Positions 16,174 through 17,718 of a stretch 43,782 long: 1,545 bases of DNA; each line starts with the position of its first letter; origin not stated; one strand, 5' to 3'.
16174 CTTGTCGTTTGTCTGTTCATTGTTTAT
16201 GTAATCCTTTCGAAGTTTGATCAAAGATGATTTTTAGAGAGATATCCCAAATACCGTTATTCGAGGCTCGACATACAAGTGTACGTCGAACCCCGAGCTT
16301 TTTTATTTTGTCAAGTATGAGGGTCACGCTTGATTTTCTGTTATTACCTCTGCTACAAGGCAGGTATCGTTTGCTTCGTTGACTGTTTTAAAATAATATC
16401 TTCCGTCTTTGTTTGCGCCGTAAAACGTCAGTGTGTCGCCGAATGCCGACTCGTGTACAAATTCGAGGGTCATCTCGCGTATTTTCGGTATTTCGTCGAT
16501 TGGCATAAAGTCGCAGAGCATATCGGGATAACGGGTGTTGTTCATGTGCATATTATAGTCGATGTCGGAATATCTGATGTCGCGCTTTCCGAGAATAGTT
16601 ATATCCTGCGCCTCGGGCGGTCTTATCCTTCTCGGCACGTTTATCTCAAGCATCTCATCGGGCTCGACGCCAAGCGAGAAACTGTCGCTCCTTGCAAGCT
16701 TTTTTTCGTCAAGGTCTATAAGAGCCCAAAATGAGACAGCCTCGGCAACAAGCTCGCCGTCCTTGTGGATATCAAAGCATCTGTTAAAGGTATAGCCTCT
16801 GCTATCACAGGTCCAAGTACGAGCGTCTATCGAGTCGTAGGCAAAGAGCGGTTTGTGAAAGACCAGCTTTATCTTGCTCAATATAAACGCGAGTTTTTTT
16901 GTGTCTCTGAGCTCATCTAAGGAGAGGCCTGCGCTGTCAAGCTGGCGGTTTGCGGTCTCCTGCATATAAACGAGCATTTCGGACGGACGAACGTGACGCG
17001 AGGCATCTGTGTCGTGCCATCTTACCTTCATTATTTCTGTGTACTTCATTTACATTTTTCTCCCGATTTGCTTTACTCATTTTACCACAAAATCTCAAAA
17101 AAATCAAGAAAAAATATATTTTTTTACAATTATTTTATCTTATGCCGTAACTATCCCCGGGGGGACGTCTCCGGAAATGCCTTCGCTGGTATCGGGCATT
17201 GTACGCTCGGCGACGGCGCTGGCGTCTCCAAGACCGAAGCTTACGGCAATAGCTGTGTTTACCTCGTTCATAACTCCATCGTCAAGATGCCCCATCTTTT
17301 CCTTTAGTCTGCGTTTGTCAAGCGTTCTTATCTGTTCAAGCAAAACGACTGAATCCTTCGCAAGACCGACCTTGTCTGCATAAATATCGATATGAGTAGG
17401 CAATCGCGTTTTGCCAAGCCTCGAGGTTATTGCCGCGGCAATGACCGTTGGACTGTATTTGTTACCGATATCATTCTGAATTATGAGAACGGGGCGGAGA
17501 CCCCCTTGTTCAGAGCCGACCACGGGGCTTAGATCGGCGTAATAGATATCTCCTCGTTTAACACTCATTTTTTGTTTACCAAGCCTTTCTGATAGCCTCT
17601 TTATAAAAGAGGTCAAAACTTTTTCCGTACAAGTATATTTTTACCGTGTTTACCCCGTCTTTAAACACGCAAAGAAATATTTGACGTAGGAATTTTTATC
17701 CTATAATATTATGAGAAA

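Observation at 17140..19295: Stand-alone CI/LexA-type switch next to an antitoxin-less MazF: candidate damage- or phage-triggered toxin module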

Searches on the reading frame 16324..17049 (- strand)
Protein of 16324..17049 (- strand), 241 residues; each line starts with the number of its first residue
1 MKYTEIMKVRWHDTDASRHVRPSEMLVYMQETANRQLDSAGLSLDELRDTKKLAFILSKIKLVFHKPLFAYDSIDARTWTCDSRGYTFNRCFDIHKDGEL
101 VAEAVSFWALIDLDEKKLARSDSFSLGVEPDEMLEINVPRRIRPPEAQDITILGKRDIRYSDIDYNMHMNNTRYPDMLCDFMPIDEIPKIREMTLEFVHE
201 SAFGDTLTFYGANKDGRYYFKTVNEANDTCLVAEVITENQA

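Call 3: search_protein_families(library=pfam, proteins=[window:16324-17049:-], max_evalue=0.1)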
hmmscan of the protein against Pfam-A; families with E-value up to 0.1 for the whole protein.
window:16324-17049:- (241 aa): 3 families
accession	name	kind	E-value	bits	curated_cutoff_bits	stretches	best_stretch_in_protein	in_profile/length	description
PF13279.12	4HBT_2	-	2.3e-15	57.5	25.5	2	9-120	1-113/122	Thioesterase-like superfamily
PF01643.23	Acyl-ACP_TE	-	1.8e-14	54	23.7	1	2-120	3-122/131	Acyl-ACP thioesterase N-terminal domain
PF20791.3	Acyl-ACP_TE_C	-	2.9e-13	50.3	21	1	157-212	13-70/101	Acyl-ACP thioesterase C-terminal domain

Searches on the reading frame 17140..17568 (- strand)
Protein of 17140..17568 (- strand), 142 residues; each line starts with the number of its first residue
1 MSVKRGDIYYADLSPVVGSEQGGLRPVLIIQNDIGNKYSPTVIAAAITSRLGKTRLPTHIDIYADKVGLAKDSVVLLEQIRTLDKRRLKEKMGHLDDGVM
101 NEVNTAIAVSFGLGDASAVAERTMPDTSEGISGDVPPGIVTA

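Call 3: search_protein_families(library=pfam, proteins=[window:17140-17568:-], max_evalue=0.1)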
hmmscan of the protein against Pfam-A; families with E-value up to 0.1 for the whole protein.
window:17140-17568:- (142 aa): 1 family
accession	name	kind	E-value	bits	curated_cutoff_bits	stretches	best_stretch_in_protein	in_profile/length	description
PF02452.23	PemK_toxin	-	8.9e-37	126.1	23.1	1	4-111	1-109/109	PemK-like, MazF-like toxin of type II toxin-antitoxin system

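Call 10: search_protein_families(library=phrogs, proteins=[window:17140-17568:-], max_evalue=0.01)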
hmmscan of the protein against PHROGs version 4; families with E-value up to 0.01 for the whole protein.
window:17140-17568:- (142 aa): 3 families
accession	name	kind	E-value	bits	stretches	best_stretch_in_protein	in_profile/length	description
phrog_1936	-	moron, auxiliary metabolic gene and host takeover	3.3e-36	125.9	1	2-117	8-125/188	MazF-like growth inhibitor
phrog_35650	-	moron, auxiliary metabolic gene and host takeover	2.4e-13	51.1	1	1-112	15-134/224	MazF-like growth inhibitor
phrog_9567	-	moron, auxiliary metabolic gene and host takeover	0.0018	19.2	1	3-90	26-115/144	MazF-like growth inhibitor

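Call 21: search_protein_families(library=ncbifam, proteins=[window:17140-17568:-], max_evalue=0.1)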
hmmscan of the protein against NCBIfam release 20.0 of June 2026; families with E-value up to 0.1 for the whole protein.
window:17140-17568:- (142 aa): 3 families
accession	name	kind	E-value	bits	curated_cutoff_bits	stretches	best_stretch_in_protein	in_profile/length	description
NF007386.0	PRK09907.1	equivalog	6.2e-08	32.6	120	1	5-109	9-108/111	endoribonuclease MazF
NF007320.0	PRK09812.1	equivalog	4.8e-06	26.6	129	1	3-103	7-107/116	type II toxin-antitoxin system ChpB family toxin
NF052489.1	TAtMazFAgrob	equivalog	8.2e-05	22.4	150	1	3-103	6-107/118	type II toxin-antitoxin system toxin MazF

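Call 22: search_protein_families(library=padloc, proteins=[window:17140-17568:-], max_evalue=0.01)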
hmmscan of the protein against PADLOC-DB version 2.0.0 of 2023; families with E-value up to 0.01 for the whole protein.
window:17140-17568:- (142 aa): 0 families

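Call 32: find_related_loci(query=window:17140-17568:-, collection=genome_contigs, flank=3000)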
Query window:17140-17568:- (142 aa) in genome_contigs; peptide patterns used: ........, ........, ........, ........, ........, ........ (x = any residue, [..] = any of these).
600 stretches matched a pattern (row limit reached: there are more); 586 encode a relative of the query (tblastn E <= 1e-3); the best 80 are kept; 80 distinct loci.
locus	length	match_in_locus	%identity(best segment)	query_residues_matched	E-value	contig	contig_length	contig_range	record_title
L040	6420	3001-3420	83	1-142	3e-72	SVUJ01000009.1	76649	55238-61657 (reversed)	MAG: Oscillospiraceae bacterium isolate SIG718 NODE_8122_length_76649_cov_7.898238, whole genome shotgun sequence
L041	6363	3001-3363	91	1-121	3e-71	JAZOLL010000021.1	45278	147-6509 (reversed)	MAG: Eubacteriales bacterium isolate T1900045654_YK20190348.MAGScoT_cleanbin_000033 SGB_8232_k141_1382186, whole genome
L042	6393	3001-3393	83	1-130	7e-71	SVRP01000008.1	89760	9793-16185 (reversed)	MAG: Oscillospiraceae bacterium isolate SIG646 NODE_6219_length_89760_cov_13.837794, whole genome shotgun sequence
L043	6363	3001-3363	88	1-121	5e-70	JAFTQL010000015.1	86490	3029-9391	MAG: Clostridia bacterium isolate RGIG4056 Roe_deer_Cecum.Co__c506285, whole genome shotgun sequence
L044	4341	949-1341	85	1-136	3e-70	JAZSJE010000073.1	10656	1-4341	MAG: Eubacteriales bacterium isolate T1900044565_TS20190031.MAGScoT_cleanbin_000063 SGB_404_k141_2878542, whole genome s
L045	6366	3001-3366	91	1-121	6e-70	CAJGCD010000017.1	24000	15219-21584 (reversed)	MAG: uncultured Clostridia bacterium isolate MAG11 genome assembly, contig: k141_2538180_length_24000_cov_10.9686, whole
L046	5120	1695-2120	78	1-141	5e-69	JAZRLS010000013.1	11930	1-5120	MAG: Eubacteriales bacterium isolate T1900045430_YK20190121.MAGScoT_cleanbin_000004 SGB_7093_k141_2233018, whole genome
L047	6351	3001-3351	89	1-117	1e-68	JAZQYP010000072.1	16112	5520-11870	MAG: Eubacteriales bacterium isolate T1900045160_TC20190154.MAGScoT_cleanbin_000005 SGB_5038_k141_2215982, whole genome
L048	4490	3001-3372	86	1-123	5e-68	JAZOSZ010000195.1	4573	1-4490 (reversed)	MAG: Eubacteriales bacterium isolate T1900045541_YK20190235.MAGScoT_cleanbin_000089 SGB_7812_k141_1526453, whole genome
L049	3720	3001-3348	87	1-116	9e-68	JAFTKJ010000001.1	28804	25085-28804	MAG: Clostridia bacterium isolate RGIG3898 Roe_deer_Cecum-2__c125, whole genome shotgun sequence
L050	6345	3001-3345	88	1-115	8e-68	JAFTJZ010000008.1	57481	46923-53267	MAG: Clostridia bacterium isolate RGIG3888 Roe_deer_Cecum-2__c803, whole genome shotgun sequence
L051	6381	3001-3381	82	1-128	1e-67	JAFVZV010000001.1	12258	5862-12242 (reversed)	MAG: Clostridia bacterium isolate RGIG5545 Sheep_Colon.Co__c8624, whole genome shotgun sequence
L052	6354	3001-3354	86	1-118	3e-67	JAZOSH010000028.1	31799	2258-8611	MAG: Eubacteriales bacterium isolate T1900045546_YK20190240.MAGScoT_cleanbin_000004 SGB_7845_k141_1380196, whole genome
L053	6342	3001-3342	89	1-114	1e-66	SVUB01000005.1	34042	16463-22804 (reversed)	MAG: Oscillospiraceae bacterium isolate SIG710 NODE_26981_length_34042_cov_1.448504, whole genome shotgun sequence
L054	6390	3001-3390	81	1-130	2e-66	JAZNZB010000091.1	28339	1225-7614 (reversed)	MAG: Eubacteriales bacterium isolate T1900044772_TS20190238.MAGScoT_cleanbin_000011 SGB_2452_k141_139342, whole genome s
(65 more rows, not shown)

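Call 87: search_solved_structures(query=window:17140-17568:-, max_evalue=1e-10, show_alignments=1)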
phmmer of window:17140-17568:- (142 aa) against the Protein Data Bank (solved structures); distinct sequences matched with E-value up to 1e-10: 11.
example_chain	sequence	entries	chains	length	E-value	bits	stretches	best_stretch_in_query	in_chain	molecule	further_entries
4hke_A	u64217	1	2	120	1.2e-45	158.1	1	1-115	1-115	Addiction module toxin component PemK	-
7bxy_A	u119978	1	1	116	1.3e-45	157.9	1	1-115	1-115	mRNA interferase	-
4me7_A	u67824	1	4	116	3.1e-45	156.8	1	1-115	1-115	mRNA interferase EndoA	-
4mdx_A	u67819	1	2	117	3.1e-45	156.8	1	1-115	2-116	mRNA interferase EndoA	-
1ne8_A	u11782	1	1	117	4.9e-45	156.1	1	2-115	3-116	conserved hypothetical protein YDCE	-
4of1_A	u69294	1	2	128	7.3e-45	155.6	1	3-115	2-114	mRNA interferase MazF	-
2mf2_A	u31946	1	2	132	8.8e-45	155.3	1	3-115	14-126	mRNA interferase MazF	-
4mzm_A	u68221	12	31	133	9e-45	155.3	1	3-115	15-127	mRNA interferase MazF | MazF mRNA interferase | Endoribonuclease MazF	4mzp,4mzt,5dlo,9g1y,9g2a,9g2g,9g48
5hk3_A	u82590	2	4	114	3.4e-16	62.8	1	2-106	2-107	Endoribonuclease MazF6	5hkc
5hk0_A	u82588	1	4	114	2.4e-15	60.1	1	2-106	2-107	Endoribonuclease MazF6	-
8zws_A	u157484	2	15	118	2.6e-15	59.9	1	2-106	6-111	Endoribonuclease MazF6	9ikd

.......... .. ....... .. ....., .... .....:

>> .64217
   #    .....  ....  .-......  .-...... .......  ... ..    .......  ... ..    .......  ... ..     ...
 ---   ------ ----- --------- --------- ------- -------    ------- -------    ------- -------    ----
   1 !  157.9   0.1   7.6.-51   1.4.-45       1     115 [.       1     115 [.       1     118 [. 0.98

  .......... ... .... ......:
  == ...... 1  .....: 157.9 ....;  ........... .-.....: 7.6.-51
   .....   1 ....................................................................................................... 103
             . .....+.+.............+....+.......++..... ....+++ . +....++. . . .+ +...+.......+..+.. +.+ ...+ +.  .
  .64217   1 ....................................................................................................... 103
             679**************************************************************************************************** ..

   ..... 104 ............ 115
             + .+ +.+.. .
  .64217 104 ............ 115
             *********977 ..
